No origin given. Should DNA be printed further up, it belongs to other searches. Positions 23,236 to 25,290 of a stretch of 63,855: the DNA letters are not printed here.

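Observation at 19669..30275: Eight-gene same-strand cluster led by three tandem lethal-factor-like zincin paralogs without signal peptides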

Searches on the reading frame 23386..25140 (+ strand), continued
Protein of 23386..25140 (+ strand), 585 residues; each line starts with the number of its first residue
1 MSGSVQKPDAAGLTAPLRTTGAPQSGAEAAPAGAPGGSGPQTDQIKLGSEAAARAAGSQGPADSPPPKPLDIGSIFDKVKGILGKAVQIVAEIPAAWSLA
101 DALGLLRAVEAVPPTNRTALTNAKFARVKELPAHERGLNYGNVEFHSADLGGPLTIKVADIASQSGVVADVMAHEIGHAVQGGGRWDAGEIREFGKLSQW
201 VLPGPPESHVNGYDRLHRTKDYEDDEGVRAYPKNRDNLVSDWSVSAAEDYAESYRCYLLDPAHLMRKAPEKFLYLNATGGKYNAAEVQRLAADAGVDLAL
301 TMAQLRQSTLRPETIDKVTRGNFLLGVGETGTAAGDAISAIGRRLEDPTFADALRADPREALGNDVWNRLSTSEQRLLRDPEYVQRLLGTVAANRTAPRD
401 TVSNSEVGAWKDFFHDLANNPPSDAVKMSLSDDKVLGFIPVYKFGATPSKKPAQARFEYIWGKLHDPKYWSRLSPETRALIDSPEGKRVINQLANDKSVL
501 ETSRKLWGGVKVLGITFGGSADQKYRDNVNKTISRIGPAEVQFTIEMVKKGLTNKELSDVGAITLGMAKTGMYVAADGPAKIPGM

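Call 30: predict_structure(alignment_id=A1)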
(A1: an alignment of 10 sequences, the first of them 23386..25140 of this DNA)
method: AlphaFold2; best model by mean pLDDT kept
length: 585 residues; sequences in the alignment: 10
mean_pLDDT: 81.8   pTM: 0.80
mean pLDDT of the five models: 81.8, 80.2, 79.5, 79.1, 77.6
residues with pLDDT >= 90: 345; 70-90: 123; 50-70: 44; < 50: 73
segments of 3 or more residues with pLDDT < 50: 1-66, 579-585
pLDDT, mean of each block of 10 residues (from residue 1): 32 30 29 30 30 33 47 96 96 94 98 96 95 76 85 92 96 96 89 92 85 84 76 91 91 98 96 96 97 95 93 94 92 94 93 95 95 94 92 87 92 93 72 61 62 88 96 95 96 93 82 59 91 90 89 91 90 64 31
secondary structure, 60 per line:
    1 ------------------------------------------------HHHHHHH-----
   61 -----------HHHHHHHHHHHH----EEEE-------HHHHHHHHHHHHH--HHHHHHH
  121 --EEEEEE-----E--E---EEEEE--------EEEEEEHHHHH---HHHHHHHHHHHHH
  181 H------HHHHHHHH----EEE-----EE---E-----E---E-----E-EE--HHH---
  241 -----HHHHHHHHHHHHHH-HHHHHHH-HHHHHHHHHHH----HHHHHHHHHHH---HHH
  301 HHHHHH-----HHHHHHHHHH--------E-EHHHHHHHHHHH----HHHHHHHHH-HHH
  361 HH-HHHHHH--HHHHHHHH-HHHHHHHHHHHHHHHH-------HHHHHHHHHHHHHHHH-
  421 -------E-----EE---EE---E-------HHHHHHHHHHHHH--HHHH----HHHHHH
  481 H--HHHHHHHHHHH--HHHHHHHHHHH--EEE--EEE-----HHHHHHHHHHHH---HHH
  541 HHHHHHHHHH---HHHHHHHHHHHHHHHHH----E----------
elements in order: H49-55 H72-83 E88-91 H99-111 H114-120 E123-128 E141-145 E154-159 H160-164 H168-181 H188-195 E200-202 H246-259 H261-267 H269-279 H284-294 H298-306 H312-321 H333-343 H348-356 H358-362 H364-369 H372-379 H381-396 H404-419 H452-464 H467-470 H475-481 H484-494 H497-507 E510-512 E515-517 H523-534 H538-550 H554-570

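Call 33: fold_search(model_id=the predicted structure, library=pdb)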
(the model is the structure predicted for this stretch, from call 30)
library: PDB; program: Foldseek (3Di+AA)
matches with E <= 10: 140; with E <= 0.001: 1
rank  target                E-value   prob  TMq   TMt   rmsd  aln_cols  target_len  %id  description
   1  1pwu_A                7.5e-04  0.98  0.19  0.15  29.9       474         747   14  Crystal Structure of Anthrax Lethal Factor complexed with (3-(N-hydroxycarboxamido)-2-isobutylpropanoyl-Trp-methylamid (released 2004-02-03)
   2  1pwu_B                1.1e-03  0.98  0.19  0.16  24.9       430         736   14  Crystal Structure of Anthrax Lethal Factor complexed with (3-(N-hydroxycarboxamido)-2-isobutylpropanoyl-Trp-methylamid (released 2004-02-03)
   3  1j7n_A                1.3e-03  0.98  0.20  0.16  27.8       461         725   14  Anthrax Toxin Lethal factor (released 2001-11-07)
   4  1pwq_A                1.9e-03  0.98  0.21  0.17  30.1       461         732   14  Crystal structure of Anthrax Lethal Factor complexed with Thioacetyl-Tyr-Pro-Met-Amide, a metal-chelating peptidyl sma (released 2004-01-13)
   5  1pwp_A                2.3e-03  0.96  0.19  0.16  28.7       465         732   14  Crystal Structure of the Anthrax Lethal Factor complexed with Small Molecule Inhibitor NSC 12155 (released 2004-01-13)
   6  1pwv_B                3.4e-03  0.99  0.20  0.16  21.1       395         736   14  Crystal structure of Anthrax Lethal Factor wild-type protein complexed with an optimised peptide substrate. (released 2004-02-03)
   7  1zxv_A                4.0e-03  0.99  0.20  0.16  19.8       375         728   15  X-Ray Crystal Structure of the Anthrax Lethal Factor Bound to a Small Molecule Inhibitor, BI-MFM3, 3-{5-[5-(4-Chloro-p (released 2005-07-05)
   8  1pww_A                4.8e-03  0.95  0.20  0.16  29.5       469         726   13  Crystal structure of Anthrax Lethal Factor active site mutant protein complexed with an optimised peptide substrate in (released 2004-01-27)
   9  1pwp_B                6.3e-03  0.98  0.19  0.15  21.1       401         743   13  Crystal Structure of the Anthrax Lethal Factor complexed with Small Molecule Inhibitor NSC 12155 (released 2004-01-13)
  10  1pww_B                9.3e-03  0.90  0.19  0.16  28.5       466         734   15  Crystal structure of Anthrax Lethal Factor active site mutant protein complexed with an optimised peptide substrate in (released 2004-01-27)
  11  7xf5_A                9.3e-02  0.16  0.11  0.10  22.7       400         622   12  Full length human CLC-2 channel in apo state (released 2023-05-03)
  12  7xja_A                1.2e-01  0.15  0.11  0.13  22.3       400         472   12  TMD masked refine map of human ClC-2 (released 2023-05-17)
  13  6r56_A                1.9e-01  0.98  0.21  0.55   7.5       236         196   11  Crystal structure of PPEP-1(K101E/E184K) (released 2019-06-12)
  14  6ob6_A                2.2e-01  0.09  0.09  0.11  23.6       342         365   12  Human equilibrative nucleoside transporter-1, S-(4-nitrobenzyl)-6-thioinosine bound, merohedrally twinned (released 2019-07-03)
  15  1jky_A                2.5e-01  0.30  0.18  0.15  26.0       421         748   10  Crystal Structure of the Anthrax Lethal Factor (LF): Wild-type LF Complexed with the N-terminal Sequence of MAPKK2 (released 2001-11-07)
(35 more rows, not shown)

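Call 35: search_protein_representatives(alignment_id=A1)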
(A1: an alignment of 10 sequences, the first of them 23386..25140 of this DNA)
Query: 10 sequences, 575 profile positions. Proteins with E-value up to 0.001 (for the whole library): 488; up to 1e-10: 71; up to 1e-30: 26. The best 150 are listed.
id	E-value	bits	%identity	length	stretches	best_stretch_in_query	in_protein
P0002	7.1e-252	853.6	-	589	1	1-571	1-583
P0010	5.7e-226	768.1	-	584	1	10-570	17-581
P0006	8.5e-221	751.0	-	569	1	1-574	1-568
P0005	7.0e-213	724.9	-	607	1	10-575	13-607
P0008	2.3e-199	680.2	-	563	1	3-569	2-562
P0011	2.2e-162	558.2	-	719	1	36-567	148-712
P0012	1.3e-148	512.6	-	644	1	78-570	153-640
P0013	7.9e-119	414.4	-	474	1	98-543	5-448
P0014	6.0e-96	338.8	-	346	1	209-575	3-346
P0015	1.0e-73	265.4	-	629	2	173-526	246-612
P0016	4.7e-71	256.6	-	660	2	152-500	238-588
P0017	1.3e-64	235.4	-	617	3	175-423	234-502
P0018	4.3e-61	223.7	-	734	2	19-375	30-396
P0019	1.3e-57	212.3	-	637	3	161-363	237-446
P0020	5.8e-48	180.4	-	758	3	160-338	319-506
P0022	5.3e-46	173.9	-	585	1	29-474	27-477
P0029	1.1e-32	130.0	-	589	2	237-480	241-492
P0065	6.3e-12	61.4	-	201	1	396-560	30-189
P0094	4.0e-09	52.1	-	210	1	437-555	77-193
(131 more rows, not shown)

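Call 37: search_protein_families(library=pfam, alignment_id=A2, max_evalue=0.001)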
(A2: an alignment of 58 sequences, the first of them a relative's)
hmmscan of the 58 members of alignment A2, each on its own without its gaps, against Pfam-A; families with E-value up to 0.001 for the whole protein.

A. member 1, P0015 (629 aa): 3 families
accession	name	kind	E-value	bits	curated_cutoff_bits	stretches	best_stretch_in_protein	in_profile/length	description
PF15887.11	Peptidase_Mx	-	1.4e-05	25.1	27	1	251-344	90-170/236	Putative zinc-binding metallo-peptidase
PF06167.18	Peptidase_M90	-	6.1e-05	23.2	26.2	1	249-352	148-235/243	Glucose-regulated metallo-peptidase M90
PF15890.11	Peptidase_Mx1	-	0.00029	20.7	25.6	1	272-351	144-206/240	Putative zinc-binding metallo-peptidase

B. families by the number of members that match (of 58 scanned): 11 families
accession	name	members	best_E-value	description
PF15887.11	Peptidase_Mx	15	1.5e-07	Putative zinc-binding metallo-peptidase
PF15890.11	Peptidase_Mx1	11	2.3e-07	Putative zinc-binding metallo-peptidase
PF06167.18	Peptidase_M90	4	1.7e-09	Glucose-regulated metallo-peptidase M90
PF07737.17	ATLF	4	1.1e-06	Anthrax toxin lethal factor, N- and C-terminal domain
PF01471.23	PG_binding_1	3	3.1e-05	Putative peptidoglycan binding domain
PF00353.25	HemolysinCabind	1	1.6e-10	RTX calcium-binding nonapeptide repeat (4 copies)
PF03704.23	BTAD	1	0.00014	Bacterial transcriptional activator domain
PF14407.11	Frankia_peptide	1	0.0002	Ribosomally synthesized peptide prototyped by Frankia Franean1_4349.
PF14559.12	TPR_19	1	0.0003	Tetratricopeptide repeat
PF05478.16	Prominin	1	0.00033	Prominin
PF04286.17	DUF445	1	0.00075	Protein of unknown function (DUF445)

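Call 40: find_related_loci(query=A1, collection=genome_contigs, flank=10000)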
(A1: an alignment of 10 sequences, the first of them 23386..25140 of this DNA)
Query A1 (585 aa) in genome_contigs; peptide patterns used: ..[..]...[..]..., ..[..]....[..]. (x = any residue, [..] = any of these).
36 stretches matched a pattern; 18 encode a relative of the query (tblastn E <= 1e-3); 17 distinct loci.
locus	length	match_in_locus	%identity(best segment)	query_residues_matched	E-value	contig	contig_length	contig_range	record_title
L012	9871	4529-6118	50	61-579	1e-160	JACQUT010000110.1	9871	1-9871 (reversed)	MAG: Cyanobacteria bacterium NC_groundwater_1444_Ag_S-0.65um_54_12 S_p65_S5_coassembly_k141_1434856, whole genome shotgu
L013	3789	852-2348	37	64-582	1e-95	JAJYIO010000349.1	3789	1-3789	MAG: bacterium isolate DBS2-1.bin124 NODE_52037_length_3789_cov_0.930639, whole genome shotgun sequence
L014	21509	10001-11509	38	52-571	9e-95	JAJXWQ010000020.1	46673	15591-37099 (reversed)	MAG: bacterium isolate BP5.bin90 NODE_1144_length_46673_cov_2.049628, whole genome shotgun sequence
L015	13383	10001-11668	32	4-572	4e-63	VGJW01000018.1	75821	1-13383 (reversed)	MAG: Candidatus Tanganyikabacteria bacterium isolate K_Offshore_40m_m2_103 K_Offshore_40m_m2_103_Ga0194133_10000531, who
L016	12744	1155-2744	32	1-551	7e-62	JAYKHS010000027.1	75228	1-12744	MAG: Candidatus Sericytochromatia bacterium isolate 243584 NODE_58337430, whole genome shotgun sequence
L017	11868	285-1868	31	4-551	4e-61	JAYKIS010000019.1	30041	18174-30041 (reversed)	MAG: Candidatus Sericytochromatia bacterium isolate 593175 NODE_7148424, whole genome shotgun sequence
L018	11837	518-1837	35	95-551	2e-57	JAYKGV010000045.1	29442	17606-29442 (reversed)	MAG: Candidatus Sericytochromatia bacterium isolate 123469 NODE_44095293, whole genome shotgun sequence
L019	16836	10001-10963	33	163-493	1e-37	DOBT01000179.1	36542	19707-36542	MAG TPA_asm: Cyanobacteria bacterium UBA8530 contig_82160, whole genome shotgun sequence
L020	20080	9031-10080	26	155-441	1e-24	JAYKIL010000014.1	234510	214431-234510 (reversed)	MAG: Candidatus Sericytochromatia bacterium isolate 454980 NODE_34549128, whole genome shotgun sequence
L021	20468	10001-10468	32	244-380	4e-13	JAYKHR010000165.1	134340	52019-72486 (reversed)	MAG: Candidatus Sericytochromatia bacterium isolate 241672 NODE_50289475, whole genome shotgun sequence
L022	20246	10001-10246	40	244-324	5e-10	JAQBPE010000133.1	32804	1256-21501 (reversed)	MAG: Cyanobacteria bacterium RYN_339 scaffold_1836674, whole genome shotgun sequence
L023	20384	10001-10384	31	168-279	2e-8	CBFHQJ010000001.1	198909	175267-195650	MAG: Akkermansiaceae bacterium isolate AGTU_79_bin_1_indstr genome assembly, contig: AGTU_79_bin_1_indstr_c1, whole geno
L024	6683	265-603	29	168-305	2e-7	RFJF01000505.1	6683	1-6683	MAG: Chloroflexi bacterium isolate J095 k99_835229, whole genome shotgun sequence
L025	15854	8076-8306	30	167-275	6e-7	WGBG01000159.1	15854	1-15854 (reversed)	MAG: Deltaproteobacteria bacterium isolate S144_17 k151_503633, whole genome shotgun sequence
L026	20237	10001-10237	30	165-275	6e-6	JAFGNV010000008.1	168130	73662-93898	MAG: Anaerolineae bacterium isolate Zod_Metabat.569 k87_746729, whole genome shotgun sequence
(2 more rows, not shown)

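Call 53: search_protein_families(library=ncbifam, alignment_id=A1, max_evalue=0.1)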
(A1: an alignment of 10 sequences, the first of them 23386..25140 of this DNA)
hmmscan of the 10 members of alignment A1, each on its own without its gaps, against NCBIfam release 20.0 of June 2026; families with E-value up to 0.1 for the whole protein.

A. member 1, window:23386-25140:+ (585 aa): 1 family
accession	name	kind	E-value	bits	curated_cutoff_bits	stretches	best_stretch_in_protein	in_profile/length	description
NF038399.1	NH_RiPP_Os17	domain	0.0038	17.3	40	1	340-363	6-29/63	Os1348 family NHLP clan protein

B. families by the number of members that match (of 10 scanned): 4 families
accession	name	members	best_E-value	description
TIGR04549.1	LP_HExxH_w_tonB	4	0.00015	substrate import-associated zinc metallohydrolase lipoprotein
NF038399.1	NH_RiPP_Os17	2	0.0038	Os1348 family NHLP clan protein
NF007832.0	PRK10543.1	1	0.017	superoxide dismutase [Fe]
NF002088.0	PRK00915.1-5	1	0.074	2-isopropylmalate synthase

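Call 72: find_encoding_contigs(protein=P0094, flank=10000, max_places=3)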
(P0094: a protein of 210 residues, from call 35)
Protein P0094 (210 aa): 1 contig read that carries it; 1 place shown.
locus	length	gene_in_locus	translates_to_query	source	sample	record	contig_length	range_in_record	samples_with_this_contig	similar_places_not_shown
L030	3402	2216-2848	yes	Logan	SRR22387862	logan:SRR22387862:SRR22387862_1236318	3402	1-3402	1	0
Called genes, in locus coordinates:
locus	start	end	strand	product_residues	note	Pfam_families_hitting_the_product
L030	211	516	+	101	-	-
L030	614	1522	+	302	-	PF01545:Cation_efflux, PF16916:ZT_dimer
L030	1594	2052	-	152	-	-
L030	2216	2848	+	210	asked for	-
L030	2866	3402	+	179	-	?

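Call 73: find_encoding_contigs(protein=P0065, flank=10000, max_places=3)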
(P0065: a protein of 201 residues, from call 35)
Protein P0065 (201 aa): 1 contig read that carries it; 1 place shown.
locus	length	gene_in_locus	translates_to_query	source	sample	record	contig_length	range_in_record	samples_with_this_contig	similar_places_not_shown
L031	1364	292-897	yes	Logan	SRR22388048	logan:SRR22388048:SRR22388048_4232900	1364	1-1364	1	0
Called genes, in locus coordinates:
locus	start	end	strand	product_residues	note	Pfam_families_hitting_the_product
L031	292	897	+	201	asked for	-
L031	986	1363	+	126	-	?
